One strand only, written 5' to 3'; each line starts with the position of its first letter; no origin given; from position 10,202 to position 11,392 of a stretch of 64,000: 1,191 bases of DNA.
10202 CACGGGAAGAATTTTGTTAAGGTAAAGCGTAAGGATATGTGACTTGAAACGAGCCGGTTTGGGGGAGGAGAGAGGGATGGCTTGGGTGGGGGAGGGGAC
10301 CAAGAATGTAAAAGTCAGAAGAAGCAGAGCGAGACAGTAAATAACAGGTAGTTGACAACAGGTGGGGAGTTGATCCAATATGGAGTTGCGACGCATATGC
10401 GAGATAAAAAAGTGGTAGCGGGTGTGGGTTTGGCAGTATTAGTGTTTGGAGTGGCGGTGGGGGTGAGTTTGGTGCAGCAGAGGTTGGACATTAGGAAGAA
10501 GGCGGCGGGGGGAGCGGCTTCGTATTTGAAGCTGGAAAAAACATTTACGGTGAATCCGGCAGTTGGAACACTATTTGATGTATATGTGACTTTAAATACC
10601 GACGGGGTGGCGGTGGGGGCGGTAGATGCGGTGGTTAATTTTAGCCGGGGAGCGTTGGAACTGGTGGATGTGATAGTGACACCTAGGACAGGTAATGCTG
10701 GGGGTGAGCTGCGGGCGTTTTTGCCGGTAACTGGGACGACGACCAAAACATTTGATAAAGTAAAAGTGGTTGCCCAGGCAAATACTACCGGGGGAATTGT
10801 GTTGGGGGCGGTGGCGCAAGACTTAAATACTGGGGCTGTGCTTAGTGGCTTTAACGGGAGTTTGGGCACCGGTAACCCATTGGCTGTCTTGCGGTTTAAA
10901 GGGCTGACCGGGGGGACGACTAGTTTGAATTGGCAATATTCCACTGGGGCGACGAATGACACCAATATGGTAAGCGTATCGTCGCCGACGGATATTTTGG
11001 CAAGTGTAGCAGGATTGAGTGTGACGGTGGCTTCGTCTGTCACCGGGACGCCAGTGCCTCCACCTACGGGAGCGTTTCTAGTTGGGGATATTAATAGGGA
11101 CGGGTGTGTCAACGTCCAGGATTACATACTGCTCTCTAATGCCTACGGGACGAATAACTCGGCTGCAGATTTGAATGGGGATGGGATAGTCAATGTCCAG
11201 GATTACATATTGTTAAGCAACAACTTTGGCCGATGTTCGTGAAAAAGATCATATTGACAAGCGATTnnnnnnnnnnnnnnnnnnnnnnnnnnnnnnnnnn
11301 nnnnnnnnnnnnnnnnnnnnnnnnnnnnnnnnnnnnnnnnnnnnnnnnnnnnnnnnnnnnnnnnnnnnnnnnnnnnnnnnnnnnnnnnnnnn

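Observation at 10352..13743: Three-gene cohesin/dockerin operon: adaptor proteins with both modules plus a membrane-anchored cohesin 'scaffoldin'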

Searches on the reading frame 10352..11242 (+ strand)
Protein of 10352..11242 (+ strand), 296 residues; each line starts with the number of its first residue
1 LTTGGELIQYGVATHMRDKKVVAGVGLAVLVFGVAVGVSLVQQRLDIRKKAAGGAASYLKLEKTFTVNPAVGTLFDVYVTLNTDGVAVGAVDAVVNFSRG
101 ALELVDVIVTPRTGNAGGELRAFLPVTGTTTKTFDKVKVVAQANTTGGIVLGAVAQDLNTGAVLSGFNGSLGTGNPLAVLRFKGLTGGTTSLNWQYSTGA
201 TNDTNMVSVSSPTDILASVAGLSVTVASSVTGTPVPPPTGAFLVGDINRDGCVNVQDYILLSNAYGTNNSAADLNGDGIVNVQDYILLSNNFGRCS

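Call 3: search_protein_families(library=pfam, proteins=[window:10352-11242:+], max_evalue=1)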
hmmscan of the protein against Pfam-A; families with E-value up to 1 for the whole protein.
window:10352-11242:+ (296 aa): 5 families
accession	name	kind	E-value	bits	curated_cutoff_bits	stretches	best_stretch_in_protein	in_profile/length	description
PF00404.24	Dockerin_1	-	2.8e-07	31.1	22.9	1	245-291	2-55/57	Dockerin type I domain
PF00036.39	EF-hand_1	-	0.0055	16.6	25.4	0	272-286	9-23/29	EF hand domain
PF01839.29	FG-GAP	-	0.037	14.4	22.1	0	266-278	2-14/37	FG-GAP repeat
PF13202.12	EF-hand_5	-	0.14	12.2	25.9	0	271-283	7-19/25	EF hand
PF13517.12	FG-GAP_3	-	0.26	12.3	26.9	1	255-279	32-56/61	FG-GAP-like repeat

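Call 4: search_protein_families(library=ncbifam, proteins=[window:10352-11242:+], max_evalue=1)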
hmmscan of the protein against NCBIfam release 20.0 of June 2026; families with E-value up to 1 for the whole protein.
window:10352-11242:+ (296 aa): 3 families
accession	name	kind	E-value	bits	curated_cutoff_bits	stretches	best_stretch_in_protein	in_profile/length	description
NF041540.1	dockerin_GC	domain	2e-06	28.1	29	1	246-292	11-63/67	GC-type dockerin domain-anchored protein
NF049990.1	CellobisidaseCelK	equivalog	0.0082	14.3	1700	1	232-289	818-879/889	cellulose 1,4-beta-cellobiosidase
TIGR04081.4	TIGR04081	equivalog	0.38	10.5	30.5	1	19-38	7-26/27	SbtA family thio(seleno)oxazole RiPP natural product precursor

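Call 16: search_solved_structures(query=window:10352-11242:+, max_evalue=1, show_alignments=2)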
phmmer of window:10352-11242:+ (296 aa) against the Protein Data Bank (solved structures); distinct sequences matched with E-value up to 1: 22.
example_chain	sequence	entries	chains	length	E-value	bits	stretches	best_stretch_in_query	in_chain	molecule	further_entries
2y3n_B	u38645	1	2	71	7.2e-07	32.3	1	243-294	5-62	CELLULOSOMAL FAMILY-48 PROCESSIVE GLYCOSIDE HYDROLASE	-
4wi0_B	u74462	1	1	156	4.4e-05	26.5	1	203-296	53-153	Cellulosomal scaffoldin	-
4u3s_B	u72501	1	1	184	5.8e-05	26.1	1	203-295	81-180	Cellulosomal scaffoldin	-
3ul4_B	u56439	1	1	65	0.00035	23.5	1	243-289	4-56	Cellulosome enzyme, dockerin type I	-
6kg9_A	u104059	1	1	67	0.0011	21.8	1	243-288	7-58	And cellulose-binding endoglucanase family 9 CelL ortholog dockerin domain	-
6kge_D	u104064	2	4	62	0.0029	20.5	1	243-288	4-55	And cellulose-binding endoglucanase family 9 CelL ortholog dockerin domain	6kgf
6kgc_B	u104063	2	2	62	0.0031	20.4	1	243-288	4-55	And cellulose-binding endoglucanase family 9 CelL ortholog dockerin domain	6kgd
2yik_A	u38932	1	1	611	0.011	18.6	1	230-289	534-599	ENDOGLUCANASE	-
2b59_B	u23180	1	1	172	0.012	18.5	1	207-295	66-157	Cellulosomal scaffolding protein A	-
3kcp_A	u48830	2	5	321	0.032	17.1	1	207-295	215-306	Cellulosomal-scaffolding protein A | Cellulosome anchoring protein cohesin region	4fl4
1daq_A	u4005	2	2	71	0.038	16.8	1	243-288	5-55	ENDOGLUCANASE SS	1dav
2mte_A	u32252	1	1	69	0.04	16.7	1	243-288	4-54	Cellulose 1,4-beta-cellobiosidase (reducing end) CelS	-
5lxv_B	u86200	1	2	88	0.044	16.6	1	241-286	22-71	Carbohydrate-binding protein WP_009985128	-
4dh2_B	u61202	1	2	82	0.064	16.1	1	243-264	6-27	Dockerin type 1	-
5g5d_B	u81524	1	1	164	0.088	15.6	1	207-295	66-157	CELLULOSOMAL-SCAFFOLDING PROTEIN A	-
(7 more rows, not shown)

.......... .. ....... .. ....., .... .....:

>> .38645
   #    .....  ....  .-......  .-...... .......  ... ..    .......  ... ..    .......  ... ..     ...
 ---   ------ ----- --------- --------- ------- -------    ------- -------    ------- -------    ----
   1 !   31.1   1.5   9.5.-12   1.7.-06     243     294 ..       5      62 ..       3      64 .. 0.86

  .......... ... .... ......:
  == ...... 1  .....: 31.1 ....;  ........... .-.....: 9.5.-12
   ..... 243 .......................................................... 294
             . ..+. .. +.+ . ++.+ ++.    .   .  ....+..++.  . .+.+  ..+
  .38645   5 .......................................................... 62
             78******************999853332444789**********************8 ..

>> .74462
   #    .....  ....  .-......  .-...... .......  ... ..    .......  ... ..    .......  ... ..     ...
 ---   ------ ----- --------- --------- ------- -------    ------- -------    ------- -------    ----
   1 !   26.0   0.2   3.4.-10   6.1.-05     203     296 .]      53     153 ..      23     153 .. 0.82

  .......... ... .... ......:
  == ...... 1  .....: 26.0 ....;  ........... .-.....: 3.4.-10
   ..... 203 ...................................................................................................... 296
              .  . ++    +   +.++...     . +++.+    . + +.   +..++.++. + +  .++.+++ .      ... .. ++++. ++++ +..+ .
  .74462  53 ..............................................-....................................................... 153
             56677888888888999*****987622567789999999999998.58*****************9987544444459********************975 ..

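Call 20: find_homologous_proteins(query=window:10397-11242:+, max_evalue=0.001)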
Query window:10397-11242:+ (281 aa): 3 proteins with E <= 0.001 among 8000 candidates.
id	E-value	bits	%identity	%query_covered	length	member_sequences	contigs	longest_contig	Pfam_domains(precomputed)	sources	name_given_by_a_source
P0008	8.7e-172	588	100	100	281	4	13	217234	PF00404.25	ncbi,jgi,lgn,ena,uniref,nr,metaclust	ncbi:hypothetical protein A2634_03185 [Candidatus Amesbacteria bacterium RIFCSPHIGHO2_01_FULL_48_32]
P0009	1.7e-11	62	44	19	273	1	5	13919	PF13405.13,PF00404.25,PF00036.39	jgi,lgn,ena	-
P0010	6.3e-6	44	38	19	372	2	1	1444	PF00404.25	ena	-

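Call 38: predict_structure(alignment_id=A2)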
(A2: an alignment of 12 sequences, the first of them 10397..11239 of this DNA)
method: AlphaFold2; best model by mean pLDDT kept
length: 281 residues; sequences in the alignment: 12
mean_pLDDT: 70.5   pTM: 0.56
mean pLDDT of the five models: 70.5, 68.0, 66.0, 62.8, 61.8
residues with pLDDT >= 90: 25; 70-90: 134; 50-70: 79; < 50: 43
segments of 3 or more residues with pLDDT < 50: 98-128
pLDDT, mean of each block of 10 residues (from residue 1): 63 71 75 57 82 83 85 76 88 64 35 28 48 70 58 55 87 91 55 71 88 66 62 83 83 83 89 80 44
secondary structure, 60 per line:
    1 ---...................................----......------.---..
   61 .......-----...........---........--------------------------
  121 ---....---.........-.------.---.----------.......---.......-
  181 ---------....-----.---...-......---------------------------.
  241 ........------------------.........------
elements in order: H4-38 E43-48 E59-67 E73-83 E87-94 E124-127 E131-139 E163-169 E173-179 E190-193 E203-205 E207-212 H240-248 H267-275

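Call 41: fold_search(model_id=the predicted structure, library=pdb)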
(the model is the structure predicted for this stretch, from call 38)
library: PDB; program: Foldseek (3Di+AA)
matches with E <= 10: 1863; with E <= 0.001: 30
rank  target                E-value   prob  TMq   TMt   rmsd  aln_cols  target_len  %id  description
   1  1g1k_A                6.1e-07  1.00  0.38  0.69   4.9       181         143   15  COHESIN MODULE FROM THE CELLULOSOME OF CLOSTRIDIUM CELLULOLYTICUM (released 2000-11-22)
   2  2vn6_A                7.4e-07  1.00  0.37  0.64   5.3       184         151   14  The Clostridium cellulolyticum dockerin displays a dual binding mode for its cohesin partner (released 2008-05-13)
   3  6kgc_A                1.1e-06  1.00  0.39  0.71   4.8       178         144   16  Crystal structure of CaDoc0917(R49D)-CaCohA2 complex at pH 5.4 (released 2020-07-08)
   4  6kge_A                1.1e-06  1.00  0.37  0.69   4.9       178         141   16  Crystal structure of CaDoc0917(R16D)-CaCohA2 complex at pH 5.5 (released 2020-07-08)
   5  6kgf_C                1.4e-06  1.00  0.37  0.67   4.9       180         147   16  Crystal structure of CaDoc0917(R16D)-CaCohA2 complex at pH 8.2 (released 2020-07-08)
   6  2vn5_A                2.2e-06  1.00  0.36  0.66   5.2       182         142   14  The Clostridium cellulolyticum dockerin displays a dual binding mode for its cohesin partner (released 2008-05-20)
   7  6kgd_A                2.4e-06  1.00  0.39  0.70   4.9       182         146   15  Crystal structure of CaDoc0917(R49D)-CaCohA2 complex at pH 8.0 (released 2020-07-08)
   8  2w1n                  3.1e-06  1.00  0.32  0.38   5.5       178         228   14  cohesin and fibronectin type-III double module construct from the Clostridium perfringens glycoside hydrolase GH84C (released 2009-02-03)
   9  2vn5_C                4.5e-06  1.00  0.35  0.61   5.4       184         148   17  The Clostridium cellulolyticum dockerin displays a dual binding mode for its cohesin partner (released 2008-05-20)
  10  6kgf_A                4.7e-06  1.00  0.38  0.70   4.7       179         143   16  Crystal structure of CaDoc0917(R16D)-CaCohA2 complex at pH 8.2 (released 2020-07-08)
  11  6kg8_MODEL_1_A        4.7e-06  1.00  0.36  0.61   5.5       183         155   17  Solution structure of CaCohA2 from Clostridium acetobutylicum (released 2020-07-08)
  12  2jh2_A                6.8e-06  1.00  0.33  0.61   5.7       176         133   14  X-ray crystal structure of a cohesin-like module from Clostridium perfringens (released 2007-11-06)
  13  2jh2_B                1.5e-05  1.00  0.31  0.56   5.8       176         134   16  X-ray crystal structure of a cohesin-like module from Clostridium perfringens (released 2007-11-06)
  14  2jh2_C                2.4e-05  1.00  0.31  0.58   5.4       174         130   14  X-ray crystal structure of a cohesin-like module from Clostridium perfringens (released 2007-11-06)
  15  2vo8                  2.5e-05  1.00  0.37  0.70   4.5       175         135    8  Cohesin module from Clostridium perfringens ATCC13124 family 33 glycoside hydrolase. (released 2008-09-02)
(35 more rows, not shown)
